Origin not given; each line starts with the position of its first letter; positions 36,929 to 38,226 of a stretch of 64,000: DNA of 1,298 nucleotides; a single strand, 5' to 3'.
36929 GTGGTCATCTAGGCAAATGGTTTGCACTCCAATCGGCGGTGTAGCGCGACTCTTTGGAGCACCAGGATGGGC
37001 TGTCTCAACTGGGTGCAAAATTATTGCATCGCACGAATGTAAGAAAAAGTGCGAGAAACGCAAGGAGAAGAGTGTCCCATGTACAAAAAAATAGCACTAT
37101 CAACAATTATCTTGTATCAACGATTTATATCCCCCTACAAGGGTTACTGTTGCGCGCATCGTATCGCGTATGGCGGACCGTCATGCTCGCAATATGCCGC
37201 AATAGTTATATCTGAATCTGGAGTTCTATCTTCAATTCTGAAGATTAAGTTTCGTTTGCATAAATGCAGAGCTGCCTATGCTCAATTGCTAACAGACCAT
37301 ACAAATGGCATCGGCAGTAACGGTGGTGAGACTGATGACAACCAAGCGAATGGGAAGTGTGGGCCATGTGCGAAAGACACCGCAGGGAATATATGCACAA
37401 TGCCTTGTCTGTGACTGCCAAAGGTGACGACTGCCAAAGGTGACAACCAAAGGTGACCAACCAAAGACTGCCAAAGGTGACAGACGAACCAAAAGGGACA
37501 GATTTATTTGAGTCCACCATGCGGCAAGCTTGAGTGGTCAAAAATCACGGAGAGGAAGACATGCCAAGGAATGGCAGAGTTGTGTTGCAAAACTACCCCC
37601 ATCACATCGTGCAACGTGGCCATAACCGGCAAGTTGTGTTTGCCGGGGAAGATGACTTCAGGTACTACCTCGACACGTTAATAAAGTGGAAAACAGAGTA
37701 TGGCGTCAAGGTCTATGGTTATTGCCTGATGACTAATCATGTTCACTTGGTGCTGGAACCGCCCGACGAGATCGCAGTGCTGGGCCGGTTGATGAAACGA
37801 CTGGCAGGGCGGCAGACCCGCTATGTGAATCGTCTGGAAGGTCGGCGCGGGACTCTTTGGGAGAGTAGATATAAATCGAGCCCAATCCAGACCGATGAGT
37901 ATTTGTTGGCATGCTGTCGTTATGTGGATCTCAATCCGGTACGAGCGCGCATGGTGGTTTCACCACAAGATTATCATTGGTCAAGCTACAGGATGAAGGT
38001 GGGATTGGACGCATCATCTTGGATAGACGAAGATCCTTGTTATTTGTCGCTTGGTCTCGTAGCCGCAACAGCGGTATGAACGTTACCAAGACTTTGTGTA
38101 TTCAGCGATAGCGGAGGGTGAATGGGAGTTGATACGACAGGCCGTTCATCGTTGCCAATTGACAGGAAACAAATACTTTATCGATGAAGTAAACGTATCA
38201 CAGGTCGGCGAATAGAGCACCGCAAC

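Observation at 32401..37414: Rhs polymorphic-toxin locus with an unclassified Cys-rich C-terminal tip and a YidD/DUF37-like gene in the immunity position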

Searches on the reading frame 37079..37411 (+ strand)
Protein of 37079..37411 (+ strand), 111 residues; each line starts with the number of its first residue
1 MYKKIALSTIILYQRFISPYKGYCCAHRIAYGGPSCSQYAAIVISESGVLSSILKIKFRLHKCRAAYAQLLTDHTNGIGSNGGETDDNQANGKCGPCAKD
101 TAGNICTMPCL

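Call 4: search_protein_families(library=pfam, proteins=[window:37082-37411:+], max_evalue=0.1)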
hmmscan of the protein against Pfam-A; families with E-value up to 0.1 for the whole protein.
window:37082-37411:+ (110 aa): 1 family
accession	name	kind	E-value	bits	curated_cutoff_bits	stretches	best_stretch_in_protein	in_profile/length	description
PF01809.23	YidD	-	3.3e-10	40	27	1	2-64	1-58/67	Putative membrane protein insertion efficiency factor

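Call 5: search_protein_families(library=ncbifam, proteins=[window:37082-37411:+], max_evalue=0.1)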
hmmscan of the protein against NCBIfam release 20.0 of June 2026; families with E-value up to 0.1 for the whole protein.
window:37082-37411:+ (110 aa): 1 family
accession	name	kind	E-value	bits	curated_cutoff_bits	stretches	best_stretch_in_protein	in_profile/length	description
TIGR00278.2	TIGR00278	equivalog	7.5e-16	57.7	40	1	2-69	1-63/64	membrane protein insertion efficiency factor YidD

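Call 8: find_homologous_proteins(query=window:37079-37411:+, max_evalue=0.001)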
Query window:37079-37411:+: no candidate shares three 5-residue words with the query. No homologue found.
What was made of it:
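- Tried and rejected: Word-index homologue search with the YidD-like protein found nothing (call 8).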

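Call 49: search_protein_families(library=pfam, alignment_id=A5, max_evalue=0.01)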
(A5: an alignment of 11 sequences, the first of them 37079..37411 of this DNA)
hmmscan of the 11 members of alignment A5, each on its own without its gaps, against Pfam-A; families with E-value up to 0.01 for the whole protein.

A. member 1, window:37079-37411:+ (111 aa): 1 family
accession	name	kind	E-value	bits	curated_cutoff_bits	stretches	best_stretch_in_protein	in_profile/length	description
PF01809.23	YidD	-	3.4e-10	40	27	1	3-65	1-58/67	Putative membrane protein insertion efficiency factor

B. families by the number of members that match (of 11 scanned): 1 family
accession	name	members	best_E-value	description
PF01809.23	YidD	11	2.3e-11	Putative membrane protein insertion efficiency factor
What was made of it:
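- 37079..37414 (+): YidD-like gene of 111 codons. It has a YidD domain (residues about 3-65) with C-x10-C spacing, a variable linker and the C-terminal tail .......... It overlaps the tip stop by 16 nt. It is not called in public protein collections. All 11 family members hit YidD (call 49).
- On YidD (PF01809 / TIGR00278): 11 of 11 relatives hit PF01809 (call 49).
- The partner is a true YidD-family member (calls 4, 5, 49). All of them pass Pfam YidD (call 49).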

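Call 51: search_solved_structures(query=A5, max_evalue=1)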
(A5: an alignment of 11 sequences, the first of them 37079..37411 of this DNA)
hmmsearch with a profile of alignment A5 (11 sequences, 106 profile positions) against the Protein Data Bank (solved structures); distinct sequences matched with E-value up to 1: 0.

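Call 53: list_cluster_members(proteins=[L020:1268-1603:+, L021:1961-2281:+, L023:1479-1793:+, L024:1752-2075:+, L025:1429-1758:+, L026:6552-6866:+, window:37079-37411:+, window:37049-37411:+])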
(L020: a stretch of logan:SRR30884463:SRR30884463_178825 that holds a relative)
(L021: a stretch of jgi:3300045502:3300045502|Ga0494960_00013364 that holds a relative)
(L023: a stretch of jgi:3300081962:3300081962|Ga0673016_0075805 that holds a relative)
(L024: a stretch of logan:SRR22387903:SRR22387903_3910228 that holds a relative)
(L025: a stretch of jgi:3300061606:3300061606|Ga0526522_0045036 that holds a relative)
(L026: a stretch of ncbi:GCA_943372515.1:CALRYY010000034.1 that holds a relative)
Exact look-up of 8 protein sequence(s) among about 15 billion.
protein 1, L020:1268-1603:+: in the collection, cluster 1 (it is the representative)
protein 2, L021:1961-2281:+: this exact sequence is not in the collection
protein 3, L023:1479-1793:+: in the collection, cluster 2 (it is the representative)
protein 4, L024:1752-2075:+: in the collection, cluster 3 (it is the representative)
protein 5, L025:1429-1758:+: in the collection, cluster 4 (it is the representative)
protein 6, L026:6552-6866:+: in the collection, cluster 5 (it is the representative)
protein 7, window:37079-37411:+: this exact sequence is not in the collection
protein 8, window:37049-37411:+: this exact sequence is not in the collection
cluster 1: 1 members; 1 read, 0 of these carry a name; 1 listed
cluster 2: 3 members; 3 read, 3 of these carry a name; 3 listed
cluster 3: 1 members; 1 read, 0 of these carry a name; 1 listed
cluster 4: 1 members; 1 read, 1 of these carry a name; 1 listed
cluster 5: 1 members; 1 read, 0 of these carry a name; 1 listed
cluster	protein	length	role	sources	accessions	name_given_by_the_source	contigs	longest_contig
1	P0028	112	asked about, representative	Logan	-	-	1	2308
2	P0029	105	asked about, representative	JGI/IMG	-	uncharacterized protein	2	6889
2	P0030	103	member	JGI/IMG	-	putative component of membrane protein insertase Oxa1/YidC/SpoIIIJ protein YidD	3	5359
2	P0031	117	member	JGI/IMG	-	uncharacterized protein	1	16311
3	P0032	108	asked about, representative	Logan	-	-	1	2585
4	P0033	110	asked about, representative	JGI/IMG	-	putative component of membrane protein insertase Oxa1/YidC/SpoIIIJ protein YidD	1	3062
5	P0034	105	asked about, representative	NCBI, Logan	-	-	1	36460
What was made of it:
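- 37079..37414 (+): Absent from the protein collection (call 53).
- The ORF is not called in public annotation of this genome (call 53).
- Tried and rejected: The gene is often left uncalled, and the window's own copy is not in the collection (call 53).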

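Call 65: predict_structure(alignment_id=A6)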
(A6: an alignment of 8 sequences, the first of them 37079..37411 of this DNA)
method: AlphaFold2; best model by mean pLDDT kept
length: 111 residues; sequences in the alignment: 8
mean_pLDDT: 61.3   pTM: 0.54
mean pLDDT of the five models: 61.3, 56.8, 56.3, 56.1, 55.0
residues with pLDDT >= 90: 0; 70-90: 46; 50-70: 33; < 50: 32
segments of 3 or more residues with pLDDT < 50: 77-103, 108-111
pLDDT, mean of each block of 10 residues (from residue 1): 63 59 67 79 81 81 76 52 33 37 49 40
secondary structure, 60 per line:
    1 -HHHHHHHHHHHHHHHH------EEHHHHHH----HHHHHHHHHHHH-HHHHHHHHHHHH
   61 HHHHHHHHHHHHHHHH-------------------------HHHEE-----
elements in order: H2-17 H26-31 H36-47 H49-76

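Call 66: find_related_loci(query=A5, collection=viral_contigs, flank=4000)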
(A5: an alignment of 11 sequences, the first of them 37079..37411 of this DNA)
Query A5 (111 aa) in viral_contigs; peptide patterns used: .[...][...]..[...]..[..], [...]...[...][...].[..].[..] (x = any residue, [..] = any of these).
23 stretches matched a pattern, but none encodes a relative of the query by tblastn (E <= 1e-3).
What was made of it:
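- Tried and rejected: The viral-contig scan with the YidD-like alignment found no relative (call 66).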

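Call 67: search_dna_similar(query=window:37079-37411:+, collection=plasmids, mode=protein, max_evalue=0.001)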
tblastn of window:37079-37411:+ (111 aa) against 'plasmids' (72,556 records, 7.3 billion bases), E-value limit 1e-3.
Records with a match: 15; places in all: 15; records where one place covers at least 80% of the query: 1.
Best place of each record, by identity: <60% 15.
By first word of the organism name: Deinococcus 5; Pseudomonas 4; Vibrio 4; Loktanella 1; Calothrix 1.
By predicted mobility (MOB-suite, as given by PLSDB): non-mobilizable 15.
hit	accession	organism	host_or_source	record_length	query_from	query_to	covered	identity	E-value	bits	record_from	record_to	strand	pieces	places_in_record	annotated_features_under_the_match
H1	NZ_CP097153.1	Deinococcus sp. QL22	-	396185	2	77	68%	48.1%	8e-13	70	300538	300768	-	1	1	yidD: membrane protein insertion efficiency factor YidD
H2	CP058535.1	Deinococcus sp. D7000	seawater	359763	1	73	66%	44.6%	6e-9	59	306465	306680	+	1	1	yidD: membrane protein insertion efficiency factor YidD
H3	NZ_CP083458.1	Deinococcus taeanensis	whole organism,coastal dune soil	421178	5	77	66%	43.8%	2e-9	60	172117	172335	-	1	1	yidD: membrane protein insertion efficiency factor YidD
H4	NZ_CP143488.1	Pseudomonas silesiensis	single cell,landfill for plastics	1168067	10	108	89%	31.3%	3e-8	57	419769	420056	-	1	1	record has no annotation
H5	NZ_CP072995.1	Loktanella salsilacus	-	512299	1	76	68%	39.5%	3e-9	60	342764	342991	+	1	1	yidD: membrane protein insertion efficiency factor YidD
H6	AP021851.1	Deinococcus grandis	-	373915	5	77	66%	39.7%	2e-8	57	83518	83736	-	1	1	hypothetical protein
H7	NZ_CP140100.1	Deinococcus sp. AB2017081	pure culture,soil near an iron factory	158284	7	70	58%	42.2%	3e-7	54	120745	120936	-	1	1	yidD: membrane protein insertion efficiency factor YidD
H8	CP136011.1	Pseudomonas sp. FeN3W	cell culture,marine sediment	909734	1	81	73%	32.2%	1e-5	50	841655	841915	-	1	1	yidD: membrane protein insertion efficiency factor YidD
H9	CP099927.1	Vibrio parahaemolyticus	Anadara tuberculosa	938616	1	70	63%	37.1%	3e-6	51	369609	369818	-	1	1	yidD: membrane protein insertion efficiency factor YidD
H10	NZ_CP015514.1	Vibrio vulnificus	Mactra veneriformis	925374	1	70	63%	35.7%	7e-6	50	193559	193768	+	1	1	yidD: membrane protein insertion efficiency factor YidD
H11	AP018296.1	Calothrix sp. NIES-4105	-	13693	1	70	63%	35.7%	2e-5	49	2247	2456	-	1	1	hypothetical protein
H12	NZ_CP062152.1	Vibrio parahaemolyticus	oyster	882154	1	70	63%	34.3%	3e-5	48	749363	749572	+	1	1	yidD: membrane protein insertion efficiency factor YidD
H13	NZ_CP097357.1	Vibrio parahaemolyticus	oyster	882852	1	70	63%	34.3%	3e-5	48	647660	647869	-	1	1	yidD: membrane protein insertion efficiency factor YidD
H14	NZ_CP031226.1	Pseudomonas amygdali pv. lachrymans str. M301315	-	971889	10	63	49%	44.4%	2e-6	52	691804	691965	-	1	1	yidD: membrane protein insertion efficiency factor YidD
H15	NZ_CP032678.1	Pseudomonas sp. Leaf58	Arabidopsis,whole organism,phyllosphere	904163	10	66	51%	40.4%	2e-6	52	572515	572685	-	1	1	yidD: membrane protein insertion efficiency factor YidD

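Call 68: get_annotated_region(hit=H1, flank=4000)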
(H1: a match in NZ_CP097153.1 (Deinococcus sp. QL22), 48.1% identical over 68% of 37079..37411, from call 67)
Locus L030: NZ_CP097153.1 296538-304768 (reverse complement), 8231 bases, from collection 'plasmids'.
description: Deinococcus sp. QL22 plasmid unnamed3, complete sequence
organism: Deinococcus sp. QL22 (NCBI taxid 2939437)
taxonomy: Bacteria; Deinococcota; Deinococci; Deinococcales; Deinococcaceae; Deinococcus; Deinococcus sp. QL22
host: -; source: -; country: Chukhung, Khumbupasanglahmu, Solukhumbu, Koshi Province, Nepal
typing (MOB-suite, as given by PLSDB): non-mobilizable
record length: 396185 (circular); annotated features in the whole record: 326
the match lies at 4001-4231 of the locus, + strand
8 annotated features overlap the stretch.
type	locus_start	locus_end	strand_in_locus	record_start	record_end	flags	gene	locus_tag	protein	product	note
CDS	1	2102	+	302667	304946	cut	topA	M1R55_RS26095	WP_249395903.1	type I DNA topoisomerase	GO:0006260 - DNA replication [Evidence IEA]; GO:0006265 - DNA topological change [Evidence IEA]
CDS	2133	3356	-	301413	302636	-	-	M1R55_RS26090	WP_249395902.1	ATP-binding protein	-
CDS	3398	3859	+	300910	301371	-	-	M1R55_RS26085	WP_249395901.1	response regulator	-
CDS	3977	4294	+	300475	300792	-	yidD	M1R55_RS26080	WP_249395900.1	membrane protein insertion efficiency factor YidD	-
CDS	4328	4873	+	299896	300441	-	-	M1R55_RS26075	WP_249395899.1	hypothetical protein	-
CDS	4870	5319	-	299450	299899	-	-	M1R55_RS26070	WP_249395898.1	DUF4174 domain-containing protein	-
CDS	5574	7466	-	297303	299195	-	-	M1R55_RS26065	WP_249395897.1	ATP-binding protein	-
CDS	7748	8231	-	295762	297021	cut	-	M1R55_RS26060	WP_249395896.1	glucose-1-phosphate adenylyltransferase family protein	GO:0005978 - glycogen biosynthetic process [Evidence IEA]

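Call 69: get_annotated_region(hit=H4, flank=4000)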
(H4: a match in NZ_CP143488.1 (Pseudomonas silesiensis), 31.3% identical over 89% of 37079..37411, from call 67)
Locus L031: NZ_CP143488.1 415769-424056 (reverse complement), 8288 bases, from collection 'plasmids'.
description: Pseudomonas silesiensis strain G3 plasmid pPL1, complete sequence
organism: Pseudomonas silesiensis (NCBI taxid 1853130)
taxonomy: Bacteria; Pseudomonadota; Gammaproteobacteria; Pseudomonadales; Pseudomonadaceae; Pseudomonas; Pseudomonas silesiensis
host: -; source: single cell,landfill for plastics; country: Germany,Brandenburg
typing (MOB-suite, as given by PLSDB): non-mobilizable
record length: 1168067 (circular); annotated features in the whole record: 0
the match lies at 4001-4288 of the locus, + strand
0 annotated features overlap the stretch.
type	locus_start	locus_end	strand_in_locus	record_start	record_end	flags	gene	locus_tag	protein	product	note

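Call 72: get_annotated_region(hit=H5, flank=3000)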
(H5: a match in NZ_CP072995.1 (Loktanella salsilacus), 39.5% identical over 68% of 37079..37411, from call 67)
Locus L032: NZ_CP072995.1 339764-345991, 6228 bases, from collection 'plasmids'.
description: Loktanella salsilacus strain 1A07899 plasmid plas1, complete sequence
organism: Loktanella salsilacus (NCBI taxid 195913)
taxonomy: Bacteria; Pseudomonadota; Alphaproteobacteria; Rhodobacterales; Roseobacteraceae; Loktanella; Loktanella salsilacus
host: -; source: -; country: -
typing (MOB-suite, as given by PLSDB): non-mobilizable
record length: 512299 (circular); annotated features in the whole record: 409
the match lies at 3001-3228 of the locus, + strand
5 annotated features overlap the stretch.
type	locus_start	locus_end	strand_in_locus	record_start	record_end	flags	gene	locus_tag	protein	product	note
CDS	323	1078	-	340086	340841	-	-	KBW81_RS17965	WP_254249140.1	SDR family oxidoreductase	-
CDS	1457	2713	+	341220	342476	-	pepT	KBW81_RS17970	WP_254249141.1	peptidase T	GO:0006508 - proteolysis [Evidence IEA]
CDS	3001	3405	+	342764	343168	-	yidD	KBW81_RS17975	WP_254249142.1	membrane protein insertion efficiency factor YidD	-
CDS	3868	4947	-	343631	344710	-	-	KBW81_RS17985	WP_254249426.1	AGE family epimerase/isomerase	-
CDS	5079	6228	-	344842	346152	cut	-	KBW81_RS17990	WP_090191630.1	TRAP transporter large permease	GO:0008643 - carbohydrate transport [Evidence IEA]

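Call 82: get_annotated_region(hit=H9, flank=2500)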
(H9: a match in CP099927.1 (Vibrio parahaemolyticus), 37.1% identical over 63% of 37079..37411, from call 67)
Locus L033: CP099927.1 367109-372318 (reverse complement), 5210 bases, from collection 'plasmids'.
description: Vibrio parahaemolyticus strain BM8A plasmid unnamed
organism: Vibrio parahaemolyticus (NCBI taxid 670)
taxonomy: Bacteria; Pseudomonadota; Gammaproteobacteria; Vibrionales; Vibrionaceae; Vibrio; Vibrio parahaemolyticus
host: -; source: Anadara tuberculosa; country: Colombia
typing (MOB-suite, as given by PLSDB): non-mobilizable
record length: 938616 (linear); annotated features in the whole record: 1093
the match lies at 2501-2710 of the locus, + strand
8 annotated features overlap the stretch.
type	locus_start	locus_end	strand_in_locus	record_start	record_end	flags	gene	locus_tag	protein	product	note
CDS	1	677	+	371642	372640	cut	-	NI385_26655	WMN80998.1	hypothetical protein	-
CDS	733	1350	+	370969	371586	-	-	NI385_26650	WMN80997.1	hypothetical protein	-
CDS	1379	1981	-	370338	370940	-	-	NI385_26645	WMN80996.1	hypothetical protein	-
CDS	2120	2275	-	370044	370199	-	-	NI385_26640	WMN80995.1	hypothetical protein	-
CDS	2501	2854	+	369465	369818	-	yidD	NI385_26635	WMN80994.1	membrane protein insertion efficiency factor YidD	-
CDS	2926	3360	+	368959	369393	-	-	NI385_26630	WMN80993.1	GNAT family N-acetyltransferase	-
CDS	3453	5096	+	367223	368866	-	-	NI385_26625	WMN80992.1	DUF4942 domain-containing protein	-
CDS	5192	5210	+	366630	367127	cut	-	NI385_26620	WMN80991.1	hypothetical protein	-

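Call 83: get_annotated_region(hit=H14, flank=2500)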
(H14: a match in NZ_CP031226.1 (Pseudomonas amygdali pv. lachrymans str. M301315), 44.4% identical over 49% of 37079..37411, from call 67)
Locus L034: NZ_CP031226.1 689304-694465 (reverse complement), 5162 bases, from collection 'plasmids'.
description: Pseudomonas amygdali pv. lachrymans str. M301315 plasmid pMPPla107, complete sequence
organism: Pseudomonas amygdali pv. lachrymans str. M301315 (NCBI taxid 629260)
taxonomy: Bacteria; Pseudomonadota; Gammaproteobacteria; Pseudomonadales; Pseudomonadaceae; Pseudomonas; Pseudomonas amygdali; Pseudomonas amygdali pv. lachrymans str. M301315
host: -; source: -; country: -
typing (MOB-suite, as given by PLSDB): non-mobilizable; replicon rep_cluster_1322; mating-pair formation MPF_I
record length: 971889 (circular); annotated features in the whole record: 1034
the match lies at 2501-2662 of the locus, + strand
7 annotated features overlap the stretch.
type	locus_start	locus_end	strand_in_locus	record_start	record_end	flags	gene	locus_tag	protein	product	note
CDS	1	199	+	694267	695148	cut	-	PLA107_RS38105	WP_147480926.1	hypothetical protein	-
CDS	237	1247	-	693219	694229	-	-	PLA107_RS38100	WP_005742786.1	hypothetical protein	-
CDS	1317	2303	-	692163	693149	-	-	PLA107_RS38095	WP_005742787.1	ATP-binding protein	-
CDS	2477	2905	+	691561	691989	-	yidD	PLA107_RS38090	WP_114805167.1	membrane protein insertion efficiency factor YidD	-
CDS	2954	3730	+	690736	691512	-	mutM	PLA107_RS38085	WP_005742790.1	bifunctional DNA-formamidopyrimidine glycosylase/DNA-(apurinic or apyrimidinic site) lyase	GO:0006284 - base-excision repair [Evidence IEA]; GO:0006281 - DNA repair [Evidence IEA]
CDS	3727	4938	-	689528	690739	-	-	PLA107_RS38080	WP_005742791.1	hypothetical protein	-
CDS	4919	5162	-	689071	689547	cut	-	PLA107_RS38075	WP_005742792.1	hypothetical protein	-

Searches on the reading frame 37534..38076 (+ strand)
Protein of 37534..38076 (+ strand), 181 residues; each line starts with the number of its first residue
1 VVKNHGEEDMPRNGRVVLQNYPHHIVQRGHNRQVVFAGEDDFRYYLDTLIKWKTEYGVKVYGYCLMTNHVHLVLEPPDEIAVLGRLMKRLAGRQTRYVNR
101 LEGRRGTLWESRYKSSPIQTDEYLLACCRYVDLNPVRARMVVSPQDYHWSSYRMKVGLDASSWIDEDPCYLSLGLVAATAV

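Call 4: search_protein_families(library=pfam, proteins=[window:37534-38076:+], max_evalue=0.1)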
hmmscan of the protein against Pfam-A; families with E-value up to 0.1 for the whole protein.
window:37534-38076:+ (181 aa): 1 family
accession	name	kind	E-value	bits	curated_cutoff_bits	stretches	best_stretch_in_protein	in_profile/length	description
PF01797.21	Y1_Tnp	-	2.4e-13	50.7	23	1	20-132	4-119/121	Transposase IS200 like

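Call 5: search_protein_families(library=ncbifam, proteins=[window:37534-38076:+], max_evalue=0.1)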
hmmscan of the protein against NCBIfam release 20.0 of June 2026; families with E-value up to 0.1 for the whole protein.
window:37534-38076:+ (181 aa): 2 families
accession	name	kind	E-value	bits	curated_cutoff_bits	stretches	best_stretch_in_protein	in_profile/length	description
NF047646.1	REP_Tyr_transpos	equivalog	8e-21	74.5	80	1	13-150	2-146/146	REP-associated tyrosine transposase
NF033573.1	transpos_IS200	equivalog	0.00075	19.7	55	1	18-112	8-106/126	IS200/IS605 family transposase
